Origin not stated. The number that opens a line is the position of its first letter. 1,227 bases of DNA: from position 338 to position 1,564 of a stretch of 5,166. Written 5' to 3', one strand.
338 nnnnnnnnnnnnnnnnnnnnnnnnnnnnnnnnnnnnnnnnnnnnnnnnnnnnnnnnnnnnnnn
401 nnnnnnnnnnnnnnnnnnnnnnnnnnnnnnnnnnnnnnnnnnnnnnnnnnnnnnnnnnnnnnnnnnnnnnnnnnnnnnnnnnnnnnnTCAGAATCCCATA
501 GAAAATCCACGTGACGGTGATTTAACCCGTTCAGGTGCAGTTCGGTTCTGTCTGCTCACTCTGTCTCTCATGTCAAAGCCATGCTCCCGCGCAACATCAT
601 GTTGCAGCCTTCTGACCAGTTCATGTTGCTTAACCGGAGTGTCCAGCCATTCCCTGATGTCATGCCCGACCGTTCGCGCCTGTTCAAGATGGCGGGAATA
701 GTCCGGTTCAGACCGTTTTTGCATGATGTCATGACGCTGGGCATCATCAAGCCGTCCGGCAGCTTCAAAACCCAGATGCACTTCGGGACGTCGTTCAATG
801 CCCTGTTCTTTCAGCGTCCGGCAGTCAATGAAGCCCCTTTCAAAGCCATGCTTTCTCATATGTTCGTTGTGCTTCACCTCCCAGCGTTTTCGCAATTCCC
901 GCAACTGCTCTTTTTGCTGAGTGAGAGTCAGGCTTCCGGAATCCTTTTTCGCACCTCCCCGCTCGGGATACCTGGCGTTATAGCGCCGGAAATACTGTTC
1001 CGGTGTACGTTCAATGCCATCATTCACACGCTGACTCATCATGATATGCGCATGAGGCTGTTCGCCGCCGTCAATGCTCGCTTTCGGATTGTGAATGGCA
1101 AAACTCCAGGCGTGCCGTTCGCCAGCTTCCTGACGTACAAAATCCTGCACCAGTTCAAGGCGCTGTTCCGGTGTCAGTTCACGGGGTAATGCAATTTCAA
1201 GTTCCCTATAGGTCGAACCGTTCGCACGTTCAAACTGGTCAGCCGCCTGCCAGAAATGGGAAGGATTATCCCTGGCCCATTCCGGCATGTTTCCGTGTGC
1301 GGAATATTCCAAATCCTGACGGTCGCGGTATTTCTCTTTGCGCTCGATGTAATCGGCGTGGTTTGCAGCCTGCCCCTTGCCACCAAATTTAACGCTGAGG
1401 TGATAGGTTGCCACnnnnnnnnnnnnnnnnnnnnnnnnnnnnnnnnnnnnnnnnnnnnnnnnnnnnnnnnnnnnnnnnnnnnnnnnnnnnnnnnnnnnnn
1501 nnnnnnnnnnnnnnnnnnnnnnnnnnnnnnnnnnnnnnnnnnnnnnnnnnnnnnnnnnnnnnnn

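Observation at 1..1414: Relaxase-only MobA (308 aa) with mobB starting 2 nt after its stop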

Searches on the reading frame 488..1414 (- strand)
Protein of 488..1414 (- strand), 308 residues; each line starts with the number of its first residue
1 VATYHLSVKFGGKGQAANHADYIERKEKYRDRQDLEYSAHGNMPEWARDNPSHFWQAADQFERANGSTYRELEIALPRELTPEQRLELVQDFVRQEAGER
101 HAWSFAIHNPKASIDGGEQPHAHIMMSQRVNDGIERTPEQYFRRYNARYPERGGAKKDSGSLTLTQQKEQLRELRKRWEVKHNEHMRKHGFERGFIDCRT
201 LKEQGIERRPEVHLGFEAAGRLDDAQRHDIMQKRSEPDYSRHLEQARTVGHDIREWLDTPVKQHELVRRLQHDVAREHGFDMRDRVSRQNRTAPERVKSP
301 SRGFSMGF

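Call 4: search_protein_families(library=pfam, proteins=[window:488-1414:-], max_evalue=0.1)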
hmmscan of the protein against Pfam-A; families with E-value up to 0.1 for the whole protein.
window:488-1414:- (308 aa): 2 families
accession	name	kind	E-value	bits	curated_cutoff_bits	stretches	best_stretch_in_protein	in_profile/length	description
PF03389.21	MobA_MobL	-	3.3e-30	106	26.7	1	21-218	18-218/224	MobA/MobL family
PF03432.20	Relaxase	-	0.00056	20.6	24.6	1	22-132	1-104/132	MobA/VirD2-like, nuclease domain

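Call 9: search_protein_families(library=ncbifam, proteins=[window:488-1414:-], max_evalue=0.1)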
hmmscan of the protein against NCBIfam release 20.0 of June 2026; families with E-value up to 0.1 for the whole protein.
window:488-1414:- (308 aa): 5 families
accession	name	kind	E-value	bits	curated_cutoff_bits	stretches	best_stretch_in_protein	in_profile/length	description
TIGR02768.1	TraA_Ti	equivalog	1.6e-23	82.9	590.45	1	28-260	41-259/751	Ti-type conjugative transfer relaxase TraA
NF041496.1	MobQ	equivalog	2.1e-21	76.6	200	1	24-204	37-197/197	MobQ family relaxase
NF010464.0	PRK13889.1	subfamily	6.6e-14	50.8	1015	2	41-130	57-146/992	conjugal transfer relaxase TraA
NF010402.0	PRK13826.1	subfamily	3.8e-13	48.2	1317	1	52-230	77-251/1102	Dtr system oriT relaxase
NF006487.0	PRK08905.1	equivalog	0.043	12.9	281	1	101-159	227-283/290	lysophospholipid acyltransferase family protein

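Call 16: search_solved_structures(query=window:488-1414:-, max_evalue=0.01, show_alignments=2)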
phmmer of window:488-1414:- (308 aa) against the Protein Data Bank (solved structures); distinct sequences matched with E-value up to 0.01: 3.
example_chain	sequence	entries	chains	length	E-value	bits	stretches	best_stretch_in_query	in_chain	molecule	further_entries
2ns6_A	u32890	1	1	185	3.3e-38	135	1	2-186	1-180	Mobilization protein A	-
4ht4_A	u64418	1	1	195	1.6e-07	34.2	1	20-192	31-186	Nicking enzyme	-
9o9x_A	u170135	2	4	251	0.01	18.5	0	42-132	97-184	ABC transporter ATP-binding protein YtrE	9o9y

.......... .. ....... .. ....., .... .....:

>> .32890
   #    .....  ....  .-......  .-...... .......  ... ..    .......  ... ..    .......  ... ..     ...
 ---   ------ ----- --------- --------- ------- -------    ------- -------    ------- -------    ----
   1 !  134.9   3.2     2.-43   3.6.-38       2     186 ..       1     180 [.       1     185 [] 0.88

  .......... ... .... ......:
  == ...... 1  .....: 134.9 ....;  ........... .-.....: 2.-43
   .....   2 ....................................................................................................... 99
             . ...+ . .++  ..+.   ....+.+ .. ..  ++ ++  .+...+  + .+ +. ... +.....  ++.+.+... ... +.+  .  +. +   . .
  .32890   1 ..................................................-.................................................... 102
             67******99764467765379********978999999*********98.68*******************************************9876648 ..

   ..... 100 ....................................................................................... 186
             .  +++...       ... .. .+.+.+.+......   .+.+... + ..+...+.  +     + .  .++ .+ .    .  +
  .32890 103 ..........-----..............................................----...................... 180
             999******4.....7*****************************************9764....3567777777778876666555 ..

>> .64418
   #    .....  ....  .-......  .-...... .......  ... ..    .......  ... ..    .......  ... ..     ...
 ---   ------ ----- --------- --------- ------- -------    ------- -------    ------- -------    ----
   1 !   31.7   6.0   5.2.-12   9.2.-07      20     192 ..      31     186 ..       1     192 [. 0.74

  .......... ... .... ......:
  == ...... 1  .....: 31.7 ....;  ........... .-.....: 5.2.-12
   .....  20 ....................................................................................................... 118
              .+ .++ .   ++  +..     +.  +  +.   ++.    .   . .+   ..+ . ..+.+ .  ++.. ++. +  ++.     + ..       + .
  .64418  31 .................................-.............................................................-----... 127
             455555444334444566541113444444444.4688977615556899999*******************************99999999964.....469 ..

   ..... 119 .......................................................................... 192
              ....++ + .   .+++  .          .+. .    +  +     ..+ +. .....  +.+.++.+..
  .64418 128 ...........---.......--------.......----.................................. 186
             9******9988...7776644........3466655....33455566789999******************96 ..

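Call 18: find_homologous_proteins(query=window:488-1414:-, max_evalue=1e-10)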
Query window:488-1414:- (308 aa): 2317 proteins with E <= 1e-10 among 5035 candidates; the best 120 are listed.
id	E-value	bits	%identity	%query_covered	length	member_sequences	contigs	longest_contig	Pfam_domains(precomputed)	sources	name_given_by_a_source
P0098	1.6e-199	680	97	100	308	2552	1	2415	PF03389.22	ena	-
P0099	1.7e-196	670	96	100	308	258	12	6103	PF03389.22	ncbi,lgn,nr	ncbi:mobilization protein [Shigella sonnei]|nr:mobilization protein [Shigella sonnei] EGD9761541.1 m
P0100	1.3e-168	578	100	82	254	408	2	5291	PF03389.22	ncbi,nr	ncbi:MobA/MobL family protein, partial [Klebsiella pneumoniae]|nr:MobA/MobL family protein [Escheric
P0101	1.3e-165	568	95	85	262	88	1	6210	PF03389.22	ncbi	ncbi:MobA/MobL family protein, partial [Escherichia coli]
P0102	3.0e-163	560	96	83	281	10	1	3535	PF03389.22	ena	-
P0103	3.7e-162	557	99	81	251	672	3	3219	PF03389.22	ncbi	ncbi:MobA/MobL family protein, partial [Escherichia coli]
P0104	6.8e-153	526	99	76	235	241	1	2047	PF03389.22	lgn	-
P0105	6.6e-145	500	74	99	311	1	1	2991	PF03389.22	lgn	-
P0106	1.3e-141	489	98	70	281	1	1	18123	PF03389.22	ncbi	-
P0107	9.5e-140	483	71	99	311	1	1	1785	PF03389.22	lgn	-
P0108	6.3e-137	474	97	69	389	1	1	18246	PF00291.32,PF03389.22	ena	-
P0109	2.1e-134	466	89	77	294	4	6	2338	PF03389.22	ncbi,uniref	ncbi:MobA/MobL family protein [Escherichia coli]|uniref:MobA/MobL family protein n=3 Tax=Escherichia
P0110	1.0e-129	450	66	99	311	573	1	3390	PF03389.22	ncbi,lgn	ncbi:TPA: MobA/MobL family protein [Klebsiella pneumoniae]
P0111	5.9e-129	448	65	100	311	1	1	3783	PF03389.22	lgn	-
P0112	9.7e-129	447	65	99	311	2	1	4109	PF03389.22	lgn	-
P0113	7.3e-128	444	67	100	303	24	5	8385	PF03389.22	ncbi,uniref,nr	ncbi:MobA/MobL family protein [Escherichia coli]|uniref:MobA/MobL family protein n=1 Tax=Escherichia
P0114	4.9e-127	442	98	64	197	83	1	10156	PF03389.22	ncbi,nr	ncbi:MobA/MobL family protein, partial [Escherichia coli]|nr:MobA/MobL family protein [Escherichia c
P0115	1.7e-126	440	67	100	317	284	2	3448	PF03389.22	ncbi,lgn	ncbi:MobA/MobL family protein [Escherichia coli]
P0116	5.8e-125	435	96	65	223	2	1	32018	PF03389.22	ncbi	ncbi:MobA/MobL family protein [Escherichia coli]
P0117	3.8e-124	432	63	100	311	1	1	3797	PF03389.22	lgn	-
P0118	1.2e-120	421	61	100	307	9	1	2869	PF03389.22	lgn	-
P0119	4.0e-120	419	99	60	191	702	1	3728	PF03389.22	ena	-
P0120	6.7e-120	418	63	100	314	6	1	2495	PF03389.22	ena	-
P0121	1.2e-119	417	62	100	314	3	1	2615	PF03389.22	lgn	-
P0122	1.3e-119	417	62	100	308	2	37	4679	PF03389.22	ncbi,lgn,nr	ncbi:MobA/MobL family protein [Salmonella enterica]|nr:mobilization protein [Salmonella enterica] EA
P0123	7.7e-118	411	62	100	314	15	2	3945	PF03389.22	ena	-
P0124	3.3e-116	406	61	100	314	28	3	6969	PF03389.22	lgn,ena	-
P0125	5.5e-99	349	89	60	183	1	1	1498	PF03389.22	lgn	-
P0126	2.3e-97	344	62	83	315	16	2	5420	PF03389.22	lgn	-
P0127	3.4e-97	344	63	81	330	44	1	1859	PF03389.22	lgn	-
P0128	7.5e-96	339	65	76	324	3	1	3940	PF03389.22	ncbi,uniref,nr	ncbi:MobA/MobL family protein [Arsenophonus nasoniae]|uniref:MobA/MobL family protein n=1 Tax=Arseno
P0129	1.2e-95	338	60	83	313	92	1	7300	PF03389.22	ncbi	ncbi:MobA/MobL family protein [Providencia rettgeri]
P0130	2.4e-93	331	93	52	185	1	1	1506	PF03389.22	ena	-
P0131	6.3e-90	320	99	46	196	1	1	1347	PF00126.34,PF03389.22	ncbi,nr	ncbi:TPA: MobA/MobL family protein, partial [Escherichia coli]|nr:MobA/MobL family protein [Escheric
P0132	9.3e-89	316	93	49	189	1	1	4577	PF03389.22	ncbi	-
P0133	1.2e-85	306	64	73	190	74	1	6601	PF03389.22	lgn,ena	-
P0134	1.3e-84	302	65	75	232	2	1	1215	PF03389.22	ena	-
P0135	1.6e-83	299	56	83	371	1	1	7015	PF03389.22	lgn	-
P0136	4.1e-83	297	61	76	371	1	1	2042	PF03389.22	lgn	-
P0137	4.7e-83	297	58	79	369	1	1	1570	PF03389.22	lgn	-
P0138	6.4e-83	297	56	83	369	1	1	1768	PF03389.22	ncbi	-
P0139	6.5e-83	297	52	92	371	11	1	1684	PF03389.22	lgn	-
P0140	7.2e-83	297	58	79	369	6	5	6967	PF03389.22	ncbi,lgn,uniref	ncbi:MobA/MobL family protein [Proteus mirabilis]|uniref:MobA/MobL family protein n=1 Tax=Proteus mi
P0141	8.5e-83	296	55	83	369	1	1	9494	PF03389.22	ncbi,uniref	ncbi:MobA/MobL family protein [Proteus mirabilis]|uniref:MobA/MobL family protein n=1 Tax=Proteus mi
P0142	1.0e-82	296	59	80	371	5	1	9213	PF03389.22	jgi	-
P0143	1.0e-82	296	60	76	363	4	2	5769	PF03389.22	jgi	-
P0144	1.1e-82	296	52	92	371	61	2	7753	PF03389.22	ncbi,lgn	-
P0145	1.3e-82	296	58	79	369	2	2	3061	PF03389.22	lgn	-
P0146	1.4e-82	296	56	82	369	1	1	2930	PF03389.22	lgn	-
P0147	1.6e-82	295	61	76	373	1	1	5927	PF03389.22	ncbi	-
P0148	2.4e-82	295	57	79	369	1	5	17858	PF03389.22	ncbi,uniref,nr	ncbi:MobA/MobL family protein [Providencia rustigianii]|uniref:MobA/MobL family protein n=1 Tax=Prov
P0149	2.6e-82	295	58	79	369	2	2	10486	PF03389.22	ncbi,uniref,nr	ncbi:MobA/MobL family protein (plasmid) [Proteus mirabilis]|uniref:MobA/MobL family protein n=1 Tax=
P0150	3.2e-82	294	58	79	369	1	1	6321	PF03389.22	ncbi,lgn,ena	ncbi:MobA/MobL family protein [Yersinia enterocolitica]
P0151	3.3e-82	294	59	80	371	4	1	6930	PF03389.22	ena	-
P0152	3.6e-82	294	57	79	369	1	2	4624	PF03389.22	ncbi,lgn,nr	ncbi:MobA/MobL family protein [Proteus mirabilis]|nr:MobA/MobL family protein [Proteus mirabilis]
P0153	3.9e-82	294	55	83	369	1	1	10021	PF03389.22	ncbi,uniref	ncbi:MobA/MobL family protein [Morganella morganii]|uniref:MobA/MobL family protein n=1 Tax=Morganel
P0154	4.8e-82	294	58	81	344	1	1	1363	PF03389.22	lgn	-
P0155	5.2e-82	294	57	82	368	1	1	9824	PF03389.22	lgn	-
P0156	5.4e-82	294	59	80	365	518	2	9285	PF03389.22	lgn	-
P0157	5.4e-82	294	59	76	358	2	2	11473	PF03389.22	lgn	-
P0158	5.5e-82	294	59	76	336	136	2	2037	PF03389.22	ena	-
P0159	6.1e-82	293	55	83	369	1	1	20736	PF03389.22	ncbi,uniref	ncbi:MobA/MobL family protein [Providencia rettgeri]|uniref:MobA/MobL family protein n=2 Tax=Provide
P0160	7.6e-82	293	61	76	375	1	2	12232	PF03389.22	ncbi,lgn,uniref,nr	ncbi:mobilization protein MobA [Providencia rustigianii]|uniref:mobilization protein MobA n=1 Tax=Pr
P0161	8.3e-82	293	51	97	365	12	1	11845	PF03389.22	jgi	-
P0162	9.3e-82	293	59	76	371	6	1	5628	PF03389.22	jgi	-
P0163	1.1e-81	293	59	76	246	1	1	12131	PF03389.22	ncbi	ncbi:MobA/MobL family protein, partial [Xenorhabdus bovienii]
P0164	1.1e-81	293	56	83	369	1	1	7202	PF03389.22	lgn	-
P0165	1.1e-81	293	57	79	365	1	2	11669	PF03389.22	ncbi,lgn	ncbi:MobA/MobL family protein [Salmonella enterica subsp. enterica serovar Braenderup]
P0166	1.3e-81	292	55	85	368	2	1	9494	PF03389.22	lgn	-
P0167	1.4e-81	292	57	79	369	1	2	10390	PF03389.22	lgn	-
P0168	1.4e-81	292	56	83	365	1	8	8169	PF03389.22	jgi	-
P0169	1.5e-81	292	51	90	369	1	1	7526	PF03389.22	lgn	-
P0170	1.6e-81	292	58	79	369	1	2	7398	PF03389.22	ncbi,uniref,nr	ncbi:MobA/MobL family protein [Proteus mirabilis]|uniref:MobA/MobL family protein n=1 Tax=Proteus mi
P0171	1.6e-81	292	61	76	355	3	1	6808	PF03389.22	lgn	-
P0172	1.7e-81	292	55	82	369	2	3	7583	PF03389.22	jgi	-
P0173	1.7e-81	292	57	79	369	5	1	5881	PF03389.22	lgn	-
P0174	1.8e-81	292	50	97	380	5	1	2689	PF03389.22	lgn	-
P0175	1.8e-81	292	61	76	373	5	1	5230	PF03389.22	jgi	-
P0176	1.9e-81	292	59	76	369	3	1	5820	PF03389.22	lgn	-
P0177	2.2e-81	292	48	100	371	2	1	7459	PF03389.22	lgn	-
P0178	2.3e-81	292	56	81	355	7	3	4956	PF03389.22,PF03432.21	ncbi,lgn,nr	ncbi:TPA: MobA/MobL family protein [Salmonella enterica subsp. diarizonae]|nr:MobA/MobL family prote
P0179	2.6e-81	291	56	79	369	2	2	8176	PF03389.22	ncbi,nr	ncbi:TPA: MobA/MobL family protein [Proteus mirabilis]|nr:MobA/MobL family protein [Proteus mirabili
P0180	2.8e-81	291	55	83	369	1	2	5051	PF03389.22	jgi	-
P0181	3.2e-81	291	58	80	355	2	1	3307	PF03389.22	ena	-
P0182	3.2e-81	291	56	83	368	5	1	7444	PF03389.22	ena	-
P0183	3.4e-81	291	49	97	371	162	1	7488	PF03389.22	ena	-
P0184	3.5e-81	291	59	76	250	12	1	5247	PF03389.22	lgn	-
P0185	3.6e-81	291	49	97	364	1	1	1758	PF03389.22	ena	-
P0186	3.6e-81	291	61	76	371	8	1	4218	PF03389.22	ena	-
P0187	4.0e-81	291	56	79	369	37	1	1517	PF03389.22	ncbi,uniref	ncbi:MobA/MobL family protein [Providencia manganoxydans]|uniref:MobA/MobL family protein n=1 Tax=Pr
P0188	4.3e-81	291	56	79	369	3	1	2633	PF03389.22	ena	-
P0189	4.6e-81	291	59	80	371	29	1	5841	PF03389.22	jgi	-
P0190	4.7e-81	291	50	92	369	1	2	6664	PF03389.22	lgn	-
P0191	4.7e-81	291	60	75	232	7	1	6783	PF03389.22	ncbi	ncbi:MobA/MobL family protein, partial [Escherichia coli]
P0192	4.9e-81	291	55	83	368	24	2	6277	PF03389.22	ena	-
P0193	5.0e-81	290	61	76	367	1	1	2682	PF03389.22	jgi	-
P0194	5.1e-81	290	59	76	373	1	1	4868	PF03389.22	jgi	-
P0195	5.4e-81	290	59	76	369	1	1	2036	PF03389.22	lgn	-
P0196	5.6e-81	290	51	92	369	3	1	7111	PF03389.22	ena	-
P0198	6.5e-81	290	56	83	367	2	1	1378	PF03389.22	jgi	-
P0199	6.8e-81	290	55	83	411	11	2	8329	PF03389.22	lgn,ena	-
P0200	6.9e-81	290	49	97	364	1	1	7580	PF03389.22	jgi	jgi:hypothetical protein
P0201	7.8e-81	290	59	76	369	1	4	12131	PF03389.22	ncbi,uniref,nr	ncbi:MobA/MobL family protein [Xenorhabdus bovienii]|uniref:MobA/MobL family protein n=2 Tax=Xenorha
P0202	8.2e-81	290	54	83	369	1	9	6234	PF03389.22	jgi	-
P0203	8.8e-81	290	49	97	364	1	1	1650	PF03389.22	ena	-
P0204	9.3e-81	290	49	97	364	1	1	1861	PF03389.22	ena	-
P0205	1.0e-80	289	60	76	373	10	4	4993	PF03389.22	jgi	-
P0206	1.1e-80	289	57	79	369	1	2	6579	PF03389.22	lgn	-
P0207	1.2e-80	289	55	82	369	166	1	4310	PF03389.22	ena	-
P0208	1.2e-80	289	61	76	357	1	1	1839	PF03389.22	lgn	-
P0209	1.2e-80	289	58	80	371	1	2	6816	PF03389.22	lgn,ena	-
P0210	1.5e-80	289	53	87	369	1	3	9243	PF03389.22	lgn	-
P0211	1.7e-80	289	57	79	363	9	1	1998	PF03389.22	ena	-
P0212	1.7e-80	289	49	97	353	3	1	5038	PF03389.22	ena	-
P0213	1.8e-80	289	60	76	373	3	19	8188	PF03389.22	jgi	-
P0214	1.9e-80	289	60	76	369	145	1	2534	PF03389.22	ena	-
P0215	1.9e-80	289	59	76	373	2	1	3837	PF03389.22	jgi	-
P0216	2.1e-80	288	55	82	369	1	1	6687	PF03389.22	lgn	-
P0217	2.2e-80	288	93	45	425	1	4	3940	PF21431.4,PF03389.22,PF11570.14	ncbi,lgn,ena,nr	ncbi:MobA/MobL family protein [Escherichia coli]|nr:MobA/MobL family protein [Escherichia coli] EFH4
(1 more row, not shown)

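Call 20: find_encoding_contigs(protein=P0149, flank=3000, max_places=3)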
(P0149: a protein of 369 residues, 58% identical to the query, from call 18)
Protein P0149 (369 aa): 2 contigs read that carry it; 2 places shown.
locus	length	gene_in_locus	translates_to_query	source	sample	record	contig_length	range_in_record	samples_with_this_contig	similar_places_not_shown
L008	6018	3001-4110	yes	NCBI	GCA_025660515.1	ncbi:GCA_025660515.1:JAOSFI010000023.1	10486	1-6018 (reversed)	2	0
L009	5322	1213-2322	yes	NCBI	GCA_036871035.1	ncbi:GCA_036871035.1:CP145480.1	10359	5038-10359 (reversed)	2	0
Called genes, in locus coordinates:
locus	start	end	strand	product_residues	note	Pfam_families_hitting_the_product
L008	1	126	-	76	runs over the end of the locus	-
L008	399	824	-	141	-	PF12728:HTH_17 (faint)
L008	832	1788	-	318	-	PF01051:Rep3_N, PF21205:Rep3_C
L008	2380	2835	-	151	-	PF06412:TraD (weak)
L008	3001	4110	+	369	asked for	PF03389:MobA_MobL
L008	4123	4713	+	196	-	-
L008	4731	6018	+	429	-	PF04471:Mrr_cat (weak), PF13156:Mrr_cat_2, PF00270:DEAD (weak), PF04851:ResIII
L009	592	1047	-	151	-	PF06412:TraD (weak)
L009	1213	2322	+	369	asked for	PF03389:MobA_MobL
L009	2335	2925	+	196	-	-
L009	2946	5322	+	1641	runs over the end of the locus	PF04471:Mrr_cat (weak), PF13156:Mrr_cat_2, PF04851:ResIII, PF00271:Helicase_C, PF22240:ISP_coupler, PF02384:N6_Mtase (weak), PF07669:Eco57I (weak), PF18135:Type_ISP_C, +1 more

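Call 24: search_protein_families(library=pfam, proteins=[L008:4123-4713:+, L008:2380-2835:-], max_evalue=1)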
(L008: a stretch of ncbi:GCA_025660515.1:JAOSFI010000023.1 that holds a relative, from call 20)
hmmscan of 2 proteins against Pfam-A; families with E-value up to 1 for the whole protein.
L008:4123-4713:+ (196 aa): 27 families (the best 25 are shown)
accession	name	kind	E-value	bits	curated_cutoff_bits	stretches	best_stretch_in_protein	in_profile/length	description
PF25762.1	HAUS1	-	0.00075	19.8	40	1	5-115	25-136/236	HAUS augmin-like complex subunit 1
PF04102.17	SlyX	-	0.00077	20.5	30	1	79-111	10-42/67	SlyX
PF17045.10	CEP63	-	0.022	15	33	1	14-112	116-213/263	Centrosomal protein of 63 kDa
PF21928.1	XLF_CC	-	0.03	14.6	27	1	32-63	16-47/53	XLF protein coiled-coil region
PF12329.13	TMF_DNA_bd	-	0.038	14.4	35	1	25-78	13-65/74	TATA element modulatory factor 1 DNA binding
PF20649.3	COG5_C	-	0.042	14.2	24.7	1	20-110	20-86/186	Conserved oligomeric Golgi complex subunit 5, C-terminal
PF06657.18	Cep57_MT_bd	-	0.054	14.4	31.3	1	16-76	7-64/77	Centrosome microtubule-binding domain of Cep57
PF05837.17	CENP-H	-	0.065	13.5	29.9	1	6-78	92-165/202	Centromere protein H (CENP-H)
PF11932.13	DUF3450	-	0.083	12.6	32.6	1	1-71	49-119/241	Protein of unknown function (DUF3450)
PF10498.14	IFT57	-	0.095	12.1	40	1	17-78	286-348/360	Intra-flagellar transport protein 57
PF02601.20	Exonuc_VII_L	-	0.12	12.3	35.9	1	14-110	163-260/315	Exonuclease VII, large subunit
PF25443.1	ANG-1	-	0.14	12.8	28.5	0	6-77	21-94/105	ANG-1-like domain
PF09432.15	THP2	-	0.17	12.4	28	1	15-77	32-94/129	Tho complex subunit THP2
PF06419.17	COG6_N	-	0.19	12.3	27.4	1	19-88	21-87/114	Conserved oligomeric complex COG6, N-terminal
PF03954.19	Lectin_N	-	0.23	11.8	28.3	1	11-78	54-114/140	Hepatic lectin, N-terminal domain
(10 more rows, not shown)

L008:2380-2835:- (151 aa): 4 families
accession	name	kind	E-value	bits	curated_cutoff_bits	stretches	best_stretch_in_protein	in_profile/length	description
PF06412.16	TraD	-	1e-06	28.9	22.3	1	81-145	2-60/62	Conjugal transfer protein TraD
PF13292.11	DXP_synthase_N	-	0.069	12.8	21.2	1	25-89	160-225/274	1-deoxy-D-xylulose-5-phosphate synthase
PF06589.16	CRA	-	0.08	13.4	26.6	1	34-96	55-94/123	Circumsporozoite-related antigen (CRA)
PF10111.15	Glyco_tranf_2_2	-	0.2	11.5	27.3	1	2-48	7-51/276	Glycosyltransferase like family 2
